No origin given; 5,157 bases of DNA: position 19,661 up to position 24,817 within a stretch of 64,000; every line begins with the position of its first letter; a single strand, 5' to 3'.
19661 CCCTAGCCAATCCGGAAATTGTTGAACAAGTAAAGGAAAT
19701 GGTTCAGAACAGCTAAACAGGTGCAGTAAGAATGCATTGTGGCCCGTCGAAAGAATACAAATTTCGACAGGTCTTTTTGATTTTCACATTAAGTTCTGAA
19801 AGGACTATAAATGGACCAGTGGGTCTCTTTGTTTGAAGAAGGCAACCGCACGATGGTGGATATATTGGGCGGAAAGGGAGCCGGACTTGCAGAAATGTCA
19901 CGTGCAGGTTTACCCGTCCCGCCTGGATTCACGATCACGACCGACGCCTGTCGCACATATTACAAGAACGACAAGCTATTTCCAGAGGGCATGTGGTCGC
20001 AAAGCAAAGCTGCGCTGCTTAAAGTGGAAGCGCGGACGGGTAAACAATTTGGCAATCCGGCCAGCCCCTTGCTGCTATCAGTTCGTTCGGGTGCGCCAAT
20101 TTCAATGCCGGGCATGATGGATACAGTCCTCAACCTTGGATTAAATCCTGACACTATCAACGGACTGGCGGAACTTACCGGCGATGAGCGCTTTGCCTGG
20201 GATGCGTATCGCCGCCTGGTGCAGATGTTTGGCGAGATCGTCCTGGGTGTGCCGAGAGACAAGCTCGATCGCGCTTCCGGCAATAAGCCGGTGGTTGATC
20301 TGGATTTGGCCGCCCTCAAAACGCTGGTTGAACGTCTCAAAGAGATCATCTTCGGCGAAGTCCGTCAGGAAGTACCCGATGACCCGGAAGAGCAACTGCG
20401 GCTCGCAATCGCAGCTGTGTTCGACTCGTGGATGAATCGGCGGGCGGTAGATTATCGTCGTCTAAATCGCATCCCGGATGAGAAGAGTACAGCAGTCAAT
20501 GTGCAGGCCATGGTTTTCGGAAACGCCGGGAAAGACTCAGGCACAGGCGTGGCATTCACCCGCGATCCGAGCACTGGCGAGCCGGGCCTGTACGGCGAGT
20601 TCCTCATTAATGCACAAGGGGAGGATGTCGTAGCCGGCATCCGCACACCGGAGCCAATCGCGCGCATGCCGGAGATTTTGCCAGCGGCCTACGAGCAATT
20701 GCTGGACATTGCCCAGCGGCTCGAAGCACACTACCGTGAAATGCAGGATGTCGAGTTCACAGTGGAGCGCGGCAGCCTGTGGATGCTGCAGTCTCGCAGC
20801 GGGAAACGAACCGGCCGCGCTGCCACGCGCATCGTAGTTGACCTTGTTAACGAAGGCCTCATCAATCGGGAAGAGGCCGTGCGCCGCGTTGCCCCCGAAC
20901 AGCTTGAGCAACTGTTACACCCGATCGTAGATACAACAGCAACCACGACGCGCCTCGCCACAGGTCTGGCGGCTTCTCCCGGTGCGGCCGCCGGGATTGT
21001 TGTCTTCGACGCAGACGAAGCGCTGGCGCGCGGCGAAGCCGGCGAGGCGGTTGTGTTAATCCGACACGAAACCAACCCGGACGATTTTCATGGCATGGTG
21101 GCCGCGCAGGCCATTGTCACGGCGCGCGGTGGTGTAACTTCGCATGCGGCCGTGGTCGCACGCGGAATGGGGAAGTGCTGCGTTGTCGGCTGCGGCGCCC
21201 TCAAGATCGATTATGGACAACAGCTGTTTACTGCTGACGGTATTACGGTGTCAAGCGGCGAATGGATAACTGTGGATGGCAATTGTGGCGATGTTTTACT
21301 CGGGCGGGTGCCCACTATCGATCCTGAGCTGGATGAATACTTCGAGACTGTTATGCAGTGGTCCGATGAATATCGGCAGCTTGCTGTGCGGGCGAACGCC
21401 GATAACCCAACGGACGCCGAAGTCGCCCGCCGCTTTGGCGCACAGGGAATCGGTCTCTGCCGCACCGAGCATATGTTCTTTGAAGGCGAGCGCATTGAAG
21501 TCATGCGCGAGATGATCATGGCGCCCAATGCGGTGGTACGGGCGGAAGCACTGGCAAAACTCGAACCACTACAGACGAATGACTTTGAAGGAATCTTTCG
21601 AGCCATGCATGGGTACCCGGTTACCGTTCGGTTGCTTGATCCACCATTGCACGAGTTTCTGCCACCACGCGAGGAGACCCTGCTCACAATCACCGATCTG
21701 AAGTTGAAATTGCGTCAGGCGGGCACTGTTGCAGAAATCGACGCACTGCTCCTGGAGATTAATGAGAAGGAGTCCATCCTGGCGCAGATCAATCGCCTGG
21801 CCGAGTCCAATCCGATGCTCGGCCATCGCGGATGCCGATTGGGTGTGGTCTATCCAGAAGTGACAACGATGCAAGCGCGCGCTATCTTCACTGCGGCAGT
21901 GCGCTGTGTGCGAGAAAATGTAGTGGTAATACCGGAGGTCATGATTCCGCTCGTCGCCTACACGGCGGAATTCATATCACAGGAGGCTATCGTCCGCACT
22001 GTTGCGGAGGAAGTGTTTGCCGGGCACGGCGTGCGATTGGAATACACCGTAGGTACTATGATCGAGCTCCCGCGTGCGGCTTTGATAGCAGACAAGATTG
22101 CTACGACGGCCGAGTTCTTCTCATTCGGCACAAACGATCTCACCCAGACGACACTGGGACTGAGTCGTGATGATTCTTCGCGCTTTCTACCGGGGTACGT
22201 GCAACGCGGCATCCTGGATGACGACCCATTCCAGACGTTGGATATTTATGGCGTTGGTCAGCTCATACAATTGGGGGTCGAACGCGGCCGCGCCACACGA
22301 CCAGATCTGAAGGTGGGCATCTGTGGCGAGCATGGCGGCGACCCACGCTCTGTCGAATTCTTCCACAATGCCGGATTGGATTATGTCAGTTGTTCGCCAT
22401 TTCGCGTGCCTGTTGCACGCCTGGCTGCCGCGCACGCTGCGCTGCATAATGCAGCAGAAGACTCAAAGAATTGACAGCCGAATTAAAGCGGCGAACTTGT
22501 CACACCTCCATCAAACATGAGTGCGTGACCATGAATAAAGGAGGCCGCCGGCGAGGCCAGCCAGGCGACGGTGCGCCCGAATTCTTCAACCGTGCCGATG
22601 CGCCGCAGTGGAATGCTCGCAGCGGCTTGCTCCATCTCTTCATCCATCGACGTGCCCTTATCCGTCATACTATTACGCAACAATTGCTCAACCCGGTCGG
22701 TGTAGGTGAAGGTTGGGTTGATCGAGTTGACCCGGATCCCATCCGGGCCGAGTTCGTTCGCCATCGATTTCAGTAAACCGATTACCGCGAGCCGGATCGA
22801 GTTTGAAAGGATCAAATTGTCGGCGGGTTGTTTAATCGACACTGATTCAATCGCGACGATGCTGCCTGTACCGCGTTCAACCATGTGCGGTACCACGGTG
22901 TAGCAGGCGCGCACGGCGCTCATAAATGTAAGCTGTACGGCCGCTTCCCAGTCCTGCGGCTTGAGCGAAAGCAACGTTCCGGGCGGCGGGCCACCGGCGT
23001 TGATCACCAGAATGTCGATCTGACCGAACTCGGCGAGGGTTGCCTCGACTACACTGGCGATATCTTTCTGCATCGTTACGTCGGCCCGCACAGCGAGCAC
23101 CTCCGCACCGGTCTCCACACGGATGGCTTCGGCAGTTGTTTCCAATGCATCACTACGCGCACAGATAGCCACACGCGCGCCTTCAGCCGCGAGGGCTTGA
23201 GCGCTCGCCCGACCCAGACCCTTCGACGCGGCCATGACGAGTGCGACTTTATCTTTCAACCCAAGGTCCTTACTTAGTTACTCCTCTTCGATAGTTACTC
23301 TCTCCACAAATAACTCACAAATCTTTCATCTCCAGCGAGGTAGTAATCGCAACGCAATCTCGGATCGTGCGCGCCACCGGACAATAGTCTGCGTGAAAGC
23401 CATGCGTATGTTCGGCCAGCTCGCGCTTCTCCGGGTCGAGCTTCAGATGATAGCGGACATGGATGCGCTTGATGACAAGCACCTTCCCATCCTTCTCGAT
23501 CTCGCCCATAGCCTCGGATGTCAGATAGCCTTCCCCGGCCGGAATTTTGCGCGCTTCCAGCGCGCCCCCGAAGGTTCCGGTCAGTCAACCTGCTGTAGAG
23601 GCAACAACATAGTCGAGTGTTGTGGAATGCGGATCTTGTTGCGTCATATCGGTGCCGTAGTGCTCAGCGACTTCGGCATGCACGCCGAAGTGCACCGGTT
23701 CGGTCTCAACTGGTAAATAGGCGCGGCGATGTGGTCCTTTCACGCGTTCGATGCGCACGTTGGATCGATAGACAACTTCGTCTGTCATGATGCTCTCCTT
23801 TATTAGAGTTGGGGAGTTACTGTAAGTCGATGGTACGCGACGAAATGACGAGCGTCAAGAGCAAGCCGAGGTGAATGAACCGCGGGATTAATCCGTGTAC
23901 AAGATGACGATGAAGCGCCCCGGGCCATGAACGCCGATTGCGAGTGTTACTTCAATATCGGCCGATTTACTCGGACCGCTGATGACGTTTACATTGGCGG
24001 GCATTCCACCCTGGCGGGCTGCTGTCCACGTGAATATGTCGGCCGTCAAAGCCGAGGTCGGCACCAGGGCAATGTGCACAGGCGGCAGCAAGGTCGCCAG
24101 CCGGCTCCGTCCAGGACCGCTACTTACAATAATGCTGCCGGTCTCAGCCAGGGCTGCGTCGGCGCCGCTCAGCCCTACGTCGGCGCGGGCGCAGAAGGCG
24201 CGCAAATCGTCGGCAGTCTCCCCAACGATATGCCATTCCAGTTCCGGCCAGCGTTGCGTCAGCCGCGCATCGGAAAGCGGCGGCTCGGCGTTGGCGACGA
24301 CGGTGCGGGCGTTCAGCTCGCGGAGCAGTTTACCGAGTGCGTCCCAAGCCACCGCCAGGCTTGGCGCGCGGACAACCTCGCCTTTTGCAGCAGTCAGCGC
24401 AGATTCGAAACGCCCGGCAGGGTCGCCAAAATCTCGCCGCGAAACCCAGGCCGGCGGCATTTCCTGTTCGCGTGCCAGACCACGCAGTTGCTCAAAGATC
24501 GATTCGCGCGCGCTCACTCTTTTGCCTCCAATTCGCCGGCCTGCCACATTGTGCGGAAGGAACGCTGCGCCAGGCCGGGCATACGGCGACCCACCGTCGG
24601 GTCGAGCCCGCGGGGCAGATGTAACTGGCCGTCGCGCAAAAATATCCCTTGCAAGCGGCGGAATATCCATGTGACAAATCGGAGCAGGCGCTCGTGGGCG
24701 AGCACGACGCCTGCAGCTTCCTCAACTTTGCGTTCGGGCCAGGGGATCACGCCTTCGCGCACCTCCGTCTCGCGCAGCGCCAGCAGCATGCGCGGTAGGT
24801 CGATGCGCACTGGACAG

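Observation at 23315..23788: OsmC/Ohr peroxiredoxin with in-frame TGA at the peroxidatic-Cys position plus a downstream hairpin: candidate selenoprotein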

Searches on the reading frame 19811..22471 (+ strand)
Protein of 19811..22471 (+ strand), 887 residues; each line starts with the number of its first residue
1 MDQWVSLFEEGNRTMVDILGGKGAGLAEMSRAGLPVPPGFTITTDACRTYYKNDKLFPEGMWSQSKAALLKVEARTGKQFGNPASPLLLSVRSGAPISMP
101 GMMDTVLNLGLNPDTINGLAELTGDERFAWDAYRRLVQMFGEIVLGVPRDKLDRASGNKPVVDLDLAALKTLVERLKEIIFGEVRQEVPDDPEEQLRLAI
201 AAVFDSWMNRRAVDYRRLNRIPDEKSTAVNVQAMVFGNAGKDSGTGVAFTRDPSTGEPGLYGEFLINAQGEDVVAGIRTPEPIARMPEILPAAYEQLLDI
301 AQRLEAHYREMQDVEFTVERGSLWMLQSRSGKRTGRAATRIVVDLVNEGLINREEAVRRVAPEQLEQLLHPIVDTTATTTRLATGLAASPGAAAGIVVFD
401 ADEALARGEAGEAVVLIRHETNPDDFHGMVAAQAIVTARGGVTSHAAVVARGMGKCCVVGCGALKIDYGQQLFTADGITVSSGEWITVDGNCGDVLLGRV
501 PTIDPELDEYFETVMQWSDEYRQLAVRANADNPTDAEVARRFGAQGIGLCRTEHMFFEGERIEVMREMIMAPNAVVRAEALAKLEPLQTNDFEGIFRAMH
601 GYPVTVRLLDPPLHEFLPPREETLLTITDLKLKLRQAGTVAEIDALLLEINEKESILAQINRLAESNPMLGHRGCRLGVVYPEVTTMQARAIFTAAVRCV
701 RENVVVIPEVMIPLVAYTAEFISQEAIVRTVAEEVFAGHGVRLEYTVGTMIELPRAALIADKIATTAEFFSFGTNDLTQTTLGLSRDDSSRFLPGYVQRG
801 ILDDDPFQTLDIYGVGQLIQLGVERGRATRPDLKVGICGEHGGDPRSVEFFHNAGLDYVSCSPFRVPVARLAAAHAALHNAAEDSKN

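Call 52: search_protein_families(library=pfam, proteins=[window:19811-22471:+], max_evalue=0.00001)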
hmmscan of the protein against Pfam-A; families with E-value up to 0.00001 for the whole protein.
window:19811-22471:+ (887 aa): 3 families
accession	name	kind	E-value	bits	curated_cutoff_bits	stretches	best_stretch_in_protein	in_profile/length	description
PF02896.24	PEP-utilizers_C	-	9.4e-79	265.1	22.8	1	509-876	5-291/293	PEP-utilising enzyme, PEP-binding domain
PF01326.24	PPDK_N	-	2.7e-53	181.8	27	3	66-282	82-219/328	Pyruvate phosphate dikinase, AMP/ATP-binding domain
PF00391.29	PEP-utilizers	-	2.3e-23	82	23.1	1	412-493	3-72/72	PEP-utilising enzyme, mobile domain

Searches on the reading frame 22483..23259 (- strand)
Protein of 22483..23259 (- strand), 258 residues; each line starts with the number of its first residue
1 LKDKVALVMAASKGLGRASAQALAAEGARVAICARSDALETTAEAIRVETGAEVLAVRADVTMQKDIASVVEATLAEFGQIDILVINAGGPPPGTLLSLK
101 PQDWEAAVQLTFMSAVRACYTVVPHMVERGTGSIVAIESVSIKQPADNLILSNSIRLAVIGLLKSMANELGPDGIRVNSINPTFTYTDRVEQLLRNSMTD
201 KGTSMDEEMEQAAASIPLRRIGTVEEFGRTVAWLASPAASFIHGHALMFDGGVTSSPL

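Call 52: search_protein_families(library=pfam, proteins=[window:22483-23256:-], max_evalue=0.00001)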
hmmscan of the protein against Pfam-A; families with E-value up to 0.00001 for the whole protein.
window:22483-23256:- (257 aa): 3 families
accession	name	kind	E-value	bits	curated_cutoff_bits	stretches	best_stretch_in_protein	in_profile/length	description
PF13561.12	adh_short_C2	-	1.2e-53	182.6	27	1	9-253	3-236/236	Enoyl-(Acyl carrier protein) reductase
PF00106.31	adh_short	-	8.5e-45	153.1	26.6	1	3-192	1-190/195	short chain dehydrogenase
PF08659.16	KR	-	3.2e-08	34.1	22.6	1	6-108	4-110/180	KR domain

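Call 57: find_encoding_contigs(protein=window:22483-23259:-, flank=10000, max_places=3)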
Protein window:22483-23259:- (258 aa): no gene with exactly this product is on record in the collection.

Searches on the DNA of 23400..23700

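Call 67: search_rna_families(source=window, start=23400, end=23700, threshold=evalue, max_evalue=10, show_alignments=3)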
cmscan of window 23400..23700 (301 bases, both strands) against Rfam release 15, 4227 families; matches with E-value up to 10: 0.
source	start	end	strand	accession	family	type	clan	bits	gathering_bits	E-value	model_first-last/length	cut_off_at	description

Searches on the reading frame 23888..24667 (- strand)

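Call 52: search_protein_families(library=pfam, proteins=[window:23888-24667:-], max_evalue=0.00001)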
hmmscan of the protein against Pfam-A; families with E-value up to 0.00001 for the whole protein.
window:23888-24667:- (259 aa): 1 family
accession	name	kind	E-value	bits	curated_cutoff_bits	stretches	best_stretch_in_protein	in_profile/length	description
PF02589.21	LUD_dom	-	2.1e-31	109.6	22.6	1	86-256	3-188/189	LUD domain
